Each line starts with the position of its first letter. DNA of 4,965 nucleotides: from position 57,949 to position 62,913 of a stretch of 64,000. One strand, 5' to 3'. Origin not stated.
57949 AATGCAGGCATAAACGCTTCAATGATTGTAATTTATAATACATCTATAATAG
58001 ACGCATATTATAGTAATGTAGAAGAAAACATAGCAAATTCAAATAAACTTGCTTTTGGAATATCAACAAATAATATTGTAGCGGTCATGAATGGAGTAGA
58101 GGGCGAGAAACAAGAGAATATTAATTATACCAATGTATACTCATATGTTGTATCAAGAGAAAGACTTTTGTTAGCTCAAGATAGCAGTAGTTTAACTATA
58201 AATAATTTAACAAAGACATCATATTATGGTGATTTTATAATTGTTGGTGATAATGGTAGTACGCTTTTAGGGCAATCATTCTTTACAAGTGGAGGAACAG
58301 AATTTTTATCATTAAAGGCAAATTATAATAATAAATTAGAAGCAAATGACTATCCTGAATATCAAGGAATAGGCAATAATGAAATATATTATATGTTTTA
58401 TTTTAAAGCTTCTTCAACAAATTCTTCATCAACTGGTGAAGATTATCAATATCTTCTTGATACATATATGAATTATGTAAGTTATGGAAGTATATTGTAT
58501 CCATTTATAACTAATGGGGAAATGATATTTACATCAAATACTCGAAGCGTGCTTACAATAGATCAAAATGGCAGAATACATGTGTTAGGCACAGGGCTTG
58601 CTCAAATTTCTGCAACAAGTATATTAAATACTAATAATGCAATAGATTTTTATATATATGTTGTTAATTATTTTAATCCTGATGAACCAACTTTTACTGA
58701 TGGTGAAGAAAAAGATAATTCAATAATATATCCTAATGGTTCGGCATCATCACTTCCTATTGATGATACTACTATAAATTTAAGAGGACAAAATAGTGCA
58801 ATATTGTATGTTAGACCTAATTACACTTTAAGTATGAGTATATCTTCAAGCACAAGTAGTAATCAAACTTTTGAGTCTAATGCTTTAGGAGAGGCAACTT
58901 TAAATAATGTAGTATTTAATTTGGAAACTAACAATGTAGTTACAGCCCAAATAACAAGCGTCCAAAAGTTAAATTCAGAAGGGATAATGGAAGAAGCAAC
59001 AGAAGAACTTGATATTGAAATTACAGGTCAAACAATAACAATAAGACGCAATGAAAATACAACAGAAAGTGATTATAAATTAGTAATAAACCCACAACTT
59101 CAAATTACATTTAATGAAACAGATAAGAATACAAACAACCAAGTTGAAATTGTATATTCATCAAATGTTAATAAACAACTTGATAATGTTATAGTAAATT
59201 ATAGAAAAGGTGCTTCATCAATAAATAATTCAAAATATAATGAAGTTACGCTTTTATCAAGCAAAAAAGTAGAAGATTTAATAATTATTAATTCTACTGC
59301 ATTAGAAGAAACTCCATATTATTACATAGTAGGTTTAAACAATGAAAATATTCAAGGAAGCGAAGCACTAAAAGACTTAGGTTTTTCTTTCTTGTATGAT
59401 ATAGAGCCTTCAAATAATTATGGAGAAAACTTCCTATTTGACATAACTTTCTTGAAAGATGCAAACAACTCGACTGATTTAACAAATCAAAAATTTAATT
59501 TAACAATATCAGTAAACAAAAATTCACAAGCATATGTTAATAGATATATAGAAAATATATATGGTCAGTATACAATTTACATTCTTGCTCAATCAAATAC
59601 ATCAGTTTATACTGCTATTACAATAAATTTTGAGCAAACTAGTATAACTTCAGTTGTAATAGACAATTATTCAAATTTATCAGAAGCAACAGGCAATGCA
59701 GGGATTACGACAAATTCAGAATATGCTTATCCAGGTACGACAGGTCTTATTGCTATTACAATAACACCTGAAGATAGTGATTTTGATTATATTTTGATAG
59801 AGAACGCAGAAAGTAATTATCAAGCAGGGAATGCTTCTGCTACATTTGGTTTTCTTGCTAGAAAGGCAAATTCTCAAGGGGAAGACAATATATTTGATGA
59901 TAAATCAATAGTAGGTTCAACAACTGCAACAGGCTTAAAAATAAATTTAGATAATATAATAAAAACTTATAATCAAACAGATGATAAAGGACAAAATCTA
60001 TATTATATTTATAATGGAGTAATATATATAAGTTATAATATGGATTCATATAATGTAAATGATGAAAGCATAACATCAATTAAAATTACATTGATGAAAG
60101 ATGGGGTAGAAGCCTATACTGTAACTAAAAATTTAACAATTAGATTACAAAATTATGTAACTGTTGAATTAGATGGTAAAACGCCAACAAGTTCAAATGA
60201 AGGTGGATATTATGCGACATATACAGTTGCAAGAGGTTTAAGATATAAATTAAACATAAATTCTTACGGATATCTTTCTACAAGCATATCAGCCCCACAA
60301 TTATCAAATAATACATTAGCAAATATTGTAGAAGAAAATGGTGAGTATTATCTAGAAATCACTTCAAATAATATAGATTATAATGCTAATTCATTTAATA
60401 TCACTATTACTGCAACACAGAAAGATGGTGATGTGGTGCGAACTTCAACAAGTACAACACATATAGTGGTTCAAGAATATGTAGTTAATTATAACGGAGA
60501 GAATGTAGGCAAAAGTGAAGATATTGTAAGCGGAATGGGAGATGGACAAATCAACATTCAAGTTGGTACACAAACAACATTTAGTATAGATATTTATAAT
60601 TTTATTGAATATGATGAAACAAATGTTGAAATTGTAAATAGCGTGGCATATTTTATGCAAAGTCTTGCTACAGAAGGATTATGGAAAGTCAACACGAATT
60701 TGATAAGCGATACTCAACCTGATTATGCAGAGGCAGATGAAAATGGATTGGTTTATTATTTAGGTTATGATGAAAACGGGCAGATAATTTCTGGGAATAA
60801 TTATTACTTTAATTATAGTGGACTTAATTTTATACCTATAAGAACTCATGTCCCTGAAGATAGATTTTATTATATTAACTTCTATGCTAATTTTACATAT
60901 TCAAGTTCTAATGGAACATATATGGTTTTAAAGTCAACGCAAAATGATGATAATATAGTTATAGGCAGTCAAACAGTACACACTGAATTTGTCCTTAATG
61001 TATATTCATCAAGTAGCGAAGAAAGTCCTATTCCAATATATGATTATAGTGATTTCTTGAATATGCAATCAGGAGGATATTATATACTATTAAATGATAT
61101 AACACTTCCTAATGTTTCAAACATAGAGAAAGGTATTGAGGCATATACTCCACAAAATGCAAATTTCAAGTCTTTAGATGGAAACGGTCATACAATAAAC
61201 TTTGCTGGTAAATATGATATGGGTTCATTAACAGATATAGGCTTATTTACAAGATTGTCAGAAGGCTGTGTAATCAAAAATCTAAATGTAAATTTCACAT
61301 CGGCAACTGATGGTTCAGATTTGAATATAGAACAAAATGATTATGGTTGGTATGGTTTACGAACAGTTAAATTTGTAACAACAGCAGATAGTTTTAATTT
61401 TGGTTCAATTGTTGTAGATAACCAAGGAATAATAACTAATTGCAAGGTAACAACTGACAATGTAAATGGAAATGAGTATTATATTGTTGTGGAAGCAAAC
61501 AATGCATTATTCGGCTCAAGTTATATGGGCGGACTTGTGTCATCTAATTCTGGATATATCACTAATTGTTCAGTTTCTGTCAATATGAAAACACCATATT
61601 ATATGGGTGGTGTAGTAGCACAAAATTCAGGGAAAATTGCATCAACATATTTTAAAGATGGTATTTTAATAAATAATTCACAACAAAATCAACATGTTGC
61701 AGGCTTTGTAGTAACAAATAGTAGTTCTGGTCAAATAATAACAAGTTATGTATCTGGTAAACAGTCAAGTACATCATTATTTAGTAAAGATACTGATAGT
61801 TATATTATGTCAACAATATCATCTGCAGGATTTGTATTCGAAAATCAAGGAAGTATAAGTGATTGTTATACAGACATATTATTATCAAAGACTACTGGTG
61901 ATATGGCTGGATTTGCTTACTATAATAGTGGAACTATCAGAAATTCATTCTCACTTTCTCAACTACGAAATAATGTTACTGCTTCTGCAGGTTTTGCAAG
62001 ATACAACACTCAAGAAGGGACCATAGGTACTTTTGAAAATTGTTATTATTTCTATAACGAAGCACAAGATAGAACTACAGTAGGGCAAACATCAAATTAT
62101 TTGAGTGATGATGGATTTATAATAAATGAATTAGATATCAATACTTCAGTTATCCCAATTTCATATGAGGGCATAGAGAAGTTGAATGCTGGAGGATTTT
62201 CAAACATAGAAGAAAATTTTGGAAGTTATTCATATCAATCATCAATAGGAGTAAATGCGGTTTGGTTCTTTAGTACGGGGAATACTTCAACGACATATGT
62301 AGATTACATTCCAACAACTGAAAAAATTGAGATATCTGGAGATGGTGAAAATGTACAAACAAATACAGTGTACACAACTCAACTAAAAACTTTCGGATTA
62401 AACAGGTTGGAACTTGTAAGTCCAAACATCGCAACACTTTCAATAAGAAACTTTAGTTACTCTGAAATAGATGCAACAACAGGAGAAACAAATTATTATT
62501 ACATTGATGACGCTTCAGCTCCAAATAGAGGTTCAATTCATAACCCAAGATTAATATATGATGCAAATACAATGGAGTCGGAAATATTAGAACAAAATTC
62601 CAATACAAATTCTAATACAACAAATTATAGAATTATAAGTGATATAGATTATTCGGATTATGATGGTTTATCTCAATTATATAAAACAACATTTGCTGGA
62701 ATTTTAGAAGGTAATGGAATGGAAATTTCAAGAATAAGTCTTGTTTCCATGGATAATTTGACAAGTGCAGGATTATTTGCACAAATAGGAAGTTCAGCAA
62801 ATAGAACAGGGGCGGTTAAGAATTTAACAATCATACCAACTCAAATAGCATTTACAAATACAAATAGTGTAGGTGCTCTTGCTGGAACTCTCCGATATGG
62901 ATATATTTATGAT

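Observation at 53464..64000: The largest gene in the window is invisible in the ORF track: a modular giant lipoprotein still open at the window edge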

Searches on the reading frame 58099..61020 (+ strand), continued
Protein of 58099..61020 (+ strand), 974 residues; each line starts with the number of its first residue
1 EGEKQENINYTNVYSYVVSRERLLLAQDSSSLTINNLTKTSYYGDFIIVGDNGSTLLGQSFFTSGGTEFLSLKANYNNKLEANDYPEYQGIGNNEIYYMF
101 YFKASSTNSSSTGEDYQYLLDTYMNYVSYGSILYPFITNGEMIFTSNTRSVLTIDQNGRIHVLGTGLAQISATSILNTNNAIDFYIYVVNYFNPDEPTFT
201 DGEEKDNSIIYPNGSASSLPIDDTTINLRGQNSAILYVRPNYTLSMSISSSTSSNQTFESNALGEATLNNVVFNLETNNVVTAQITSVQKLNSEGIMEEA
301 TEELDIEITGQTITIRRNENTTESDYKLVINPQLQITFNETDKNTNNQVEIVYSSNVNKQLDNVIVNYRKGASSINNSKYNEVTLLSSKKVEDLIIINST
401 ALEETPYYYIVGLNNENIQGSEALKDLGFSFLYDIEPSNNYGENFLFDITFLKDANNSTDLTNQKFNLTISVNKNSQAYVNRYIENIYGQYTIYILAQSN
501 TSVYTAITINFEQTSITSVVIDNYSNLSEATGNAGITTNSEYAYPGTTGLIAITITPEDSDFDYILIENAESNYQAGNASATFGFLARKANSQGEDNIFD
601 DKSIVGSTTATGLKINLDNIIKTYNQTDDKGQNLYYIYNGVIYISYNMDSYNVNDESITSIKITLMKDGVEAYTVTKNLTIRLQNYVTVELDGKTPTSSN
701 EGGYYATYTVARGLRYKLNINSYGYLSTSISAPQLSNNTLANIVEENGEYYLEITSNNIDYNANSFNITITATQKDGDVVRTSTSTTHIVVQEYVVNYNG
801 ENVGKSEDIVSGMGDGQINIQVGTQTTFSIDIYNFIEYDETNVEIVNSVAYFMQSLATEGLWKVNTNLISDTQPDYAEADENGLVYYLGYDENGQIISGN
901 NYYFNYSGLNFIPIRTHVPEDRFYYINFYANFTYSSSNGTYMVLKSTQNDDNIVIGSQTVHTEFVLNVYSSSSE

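Call 96: list_cluster_members(proteins=[P0151, P0191, P0185, P0187, P0160, P0170, P0179, P0198])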
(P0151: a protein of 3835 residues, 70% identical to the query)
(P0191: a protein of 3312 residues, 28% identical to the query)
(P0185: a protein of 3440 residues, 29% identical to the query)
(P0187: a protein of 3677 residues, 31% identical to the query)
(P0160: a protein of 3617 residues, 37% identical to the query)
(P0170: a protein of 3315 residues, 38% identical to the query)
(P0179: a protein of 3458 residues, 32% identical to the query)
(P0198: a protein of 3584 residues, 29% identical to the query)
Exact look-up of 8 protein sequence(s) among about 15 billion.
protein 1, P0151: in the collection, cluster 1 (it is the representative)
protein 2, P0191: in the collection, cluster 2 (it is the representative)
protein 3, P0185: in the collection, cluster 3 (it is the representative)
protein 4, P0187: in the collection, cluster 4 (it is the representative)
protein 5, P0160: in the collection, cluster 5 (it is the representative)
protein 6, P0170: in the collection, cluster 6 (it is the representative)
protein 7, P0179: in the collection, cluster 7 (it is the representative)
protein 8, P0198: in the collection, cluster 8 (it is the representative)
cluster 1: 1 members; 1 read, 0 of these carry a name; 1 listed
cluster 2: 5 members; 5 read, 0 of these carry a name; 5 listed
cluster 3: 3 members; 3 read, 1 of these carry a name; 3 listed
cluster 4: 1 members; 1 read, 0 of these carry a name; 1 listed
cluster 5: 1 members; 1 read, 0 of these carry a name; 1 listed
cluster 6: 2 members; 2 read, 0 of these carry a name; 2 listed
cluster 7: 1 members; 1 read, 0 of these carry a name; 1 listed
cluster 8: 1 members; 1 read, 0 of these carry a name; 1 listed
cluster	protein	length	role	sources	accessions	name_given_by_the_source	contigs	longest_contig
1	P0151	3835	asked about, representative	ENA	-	-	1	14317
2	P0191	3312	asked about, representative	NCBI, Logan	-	-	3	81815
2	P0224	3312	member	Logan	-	-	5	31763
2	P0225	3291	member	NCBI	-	-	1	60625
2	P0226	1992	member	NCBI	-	-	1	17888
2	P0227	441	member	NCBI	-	-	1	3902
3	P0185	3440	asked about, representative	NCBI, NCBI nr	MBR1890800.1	MAG: hypothetical protein IJ817_03900 [Clostridia bacterium] | hypothetical protein [Clostridia bacterium]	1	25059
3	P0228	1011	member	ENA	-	-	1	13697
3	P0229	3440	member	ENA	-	-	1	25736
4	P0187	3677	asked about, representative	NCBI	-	-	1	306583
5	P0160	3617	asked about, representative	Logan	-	-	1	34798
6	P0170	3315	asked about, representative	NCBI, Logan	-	-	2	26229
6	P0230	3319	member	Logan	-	-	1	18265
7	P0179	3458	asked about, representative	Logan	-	-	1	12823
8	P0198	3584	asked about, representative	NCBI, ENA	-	-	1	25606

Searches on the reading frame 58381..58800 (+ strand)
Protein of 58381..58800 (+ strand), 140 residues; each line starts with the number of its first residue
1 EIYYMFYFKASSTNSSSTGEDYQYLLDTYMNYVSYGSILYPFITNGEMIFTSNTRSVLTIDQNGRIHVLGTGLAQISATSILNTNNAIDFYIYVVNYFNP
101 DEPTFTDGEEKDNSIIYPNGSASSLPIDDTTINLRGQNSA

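Call 65: search_solved_structures(query=window:58381-58800:+, max_evalue=10)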
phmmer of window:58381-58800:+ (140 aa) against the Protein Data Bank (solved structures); distinct sequences matched with E-value up to 10: 1.
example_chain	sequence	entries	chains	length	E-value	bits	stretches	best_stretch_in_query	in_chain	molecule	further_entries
2ftc_A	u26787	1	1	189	1.9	11.9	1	32-94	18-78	Mitochondrial ribosomal protein L1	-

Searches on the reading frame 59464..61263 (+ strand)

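Call 7: search_protein_families(library=pfam, proteins=[window:59464-61263:+], max_evalue=10)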
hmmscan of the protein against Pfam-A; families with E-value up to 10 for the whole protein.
window:59464-61263:+ (600 aa): 2 families
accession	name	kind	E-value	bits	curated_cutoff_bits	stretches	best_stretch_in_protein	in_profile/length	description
PF24049.1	YOMG_N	-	0.056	13.9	27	1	3-51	24-72/89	YOMG N-terminal domain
PF07081.18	DUF1349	-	0.12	12.5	32.4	1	18-146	49-173/179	Protein of unknown function (DUF1349)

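Call 86: search_protein_families(library=ncbifam, proteins=[window:59464-61263:+], max_evalue=0.1)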
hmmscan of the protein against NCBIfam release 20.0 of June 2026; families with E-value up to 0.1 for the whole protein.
window:59464-61263:+ (600 aa): 0 families

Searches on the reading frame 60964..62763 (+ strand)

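Call 7: search_protein_families(library=pfam, proteins=[window:60964-62763:+], max_evalue=10)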
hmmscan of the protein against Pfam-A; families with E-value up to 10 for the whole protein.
window:60964-62763:+ (600 aa): 1 family
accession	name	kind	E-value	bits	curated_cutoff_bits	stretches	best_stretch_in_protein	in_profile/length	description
PF07581.17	Glug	-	0.29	12.1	20.5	1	184-206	1-25/28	The GLUG motif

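Call 86: search_protein_families(library=ncbifam, proteins=[window:60964-62763:+], max_evalue=0.1)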
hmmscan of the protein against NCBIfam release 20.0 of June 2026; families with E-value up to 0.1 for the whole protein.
window:60964-62763:+ (600 aa): 0 families
